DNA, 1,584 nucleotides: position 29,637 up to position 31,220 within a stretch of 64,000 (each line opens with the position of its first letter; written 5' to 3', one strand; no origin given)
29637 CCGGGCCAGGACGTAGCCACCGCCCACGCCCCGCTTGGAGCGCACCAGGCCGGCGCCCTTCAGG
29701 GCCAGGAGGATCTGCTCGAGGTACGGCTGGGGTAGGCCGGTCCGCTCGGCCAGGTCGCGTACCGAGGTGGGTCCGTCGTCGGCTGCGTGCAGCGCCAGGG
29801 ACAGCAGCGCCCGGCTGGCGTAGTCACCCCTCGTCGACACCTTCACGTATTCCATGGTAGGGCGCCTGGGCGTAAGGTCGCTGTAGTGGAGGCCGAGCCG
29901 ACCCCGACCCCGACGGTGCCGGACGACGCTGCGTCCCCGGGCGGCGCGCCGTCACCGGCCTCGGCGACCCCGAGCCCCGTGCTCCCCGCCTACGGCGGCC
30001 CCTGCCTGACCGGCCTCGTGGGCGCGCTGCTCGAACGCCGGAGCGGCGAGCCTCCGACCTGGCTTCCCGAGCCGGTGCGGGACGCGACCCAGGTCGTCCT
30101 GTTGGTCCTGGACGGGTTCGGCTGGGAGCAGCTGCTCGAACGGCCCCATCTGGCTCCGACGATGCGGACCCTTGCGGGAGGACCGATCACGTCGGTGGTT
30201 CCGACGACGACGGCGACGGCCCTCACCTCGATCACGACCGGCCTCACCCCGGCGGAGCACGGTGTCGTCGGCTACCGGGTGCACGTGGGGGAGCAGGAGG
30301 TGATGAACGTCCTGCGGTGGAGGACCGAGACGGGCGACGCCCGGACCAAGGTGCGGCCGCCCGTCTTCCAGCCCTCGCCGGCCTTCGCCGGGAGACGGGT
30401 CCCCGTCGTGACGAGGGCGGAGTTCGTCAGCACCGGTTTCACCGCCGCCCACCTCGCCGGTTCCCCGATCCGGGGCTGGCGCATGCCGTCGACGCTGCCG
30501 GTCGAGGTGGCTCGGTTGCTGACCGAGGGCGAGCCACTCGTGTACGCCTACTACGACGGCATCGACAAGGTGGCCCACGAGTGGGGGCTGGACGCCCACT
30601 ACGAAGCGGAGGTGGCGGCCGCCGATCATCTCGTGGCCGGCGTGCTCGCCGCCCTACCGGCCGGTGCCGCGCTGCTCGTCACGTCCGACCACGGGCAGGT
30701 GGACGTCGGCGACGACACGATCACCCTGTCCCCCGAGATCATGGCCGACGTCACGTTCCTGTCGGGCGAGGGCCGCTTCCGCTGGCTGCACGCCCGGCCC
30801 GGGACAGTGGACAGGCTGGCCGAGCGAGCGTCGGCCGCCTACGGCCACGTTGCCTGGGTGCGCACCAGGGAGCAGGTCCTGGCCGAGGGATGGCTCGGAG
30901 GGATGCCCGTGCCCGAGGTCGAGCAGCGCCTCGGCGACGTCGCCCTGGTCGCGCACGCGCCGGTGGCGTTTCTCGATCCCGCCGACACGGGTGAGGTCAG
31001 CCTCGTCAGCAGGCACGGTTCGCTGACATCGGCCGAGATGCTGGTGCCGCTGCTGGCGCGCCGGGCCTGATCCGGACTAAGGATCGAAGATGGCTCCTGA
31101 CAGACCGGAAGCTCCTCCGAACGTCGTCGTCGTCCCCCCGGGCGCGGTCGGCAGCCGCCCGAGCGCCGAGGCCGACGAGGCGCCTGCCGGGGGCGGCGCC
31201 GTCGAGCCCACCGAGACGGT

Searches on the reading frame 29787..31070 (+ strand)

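Call 48: search_protein_families(library=pfam, proteins=[window:29787-31070:+], max_evalue=0.00001)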
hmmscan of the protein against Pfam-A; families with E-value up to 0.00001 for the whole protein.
window:29787-31070:+ (427 aa): 1 family
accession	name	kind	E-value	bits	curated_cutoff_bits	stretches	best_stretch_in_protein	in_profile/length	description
PF01663.27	Phosphodiest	-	1.5e-24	87.7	23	1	103-412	1-341/342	Type I phosphodiesterase / nucleotide pyrophosphatase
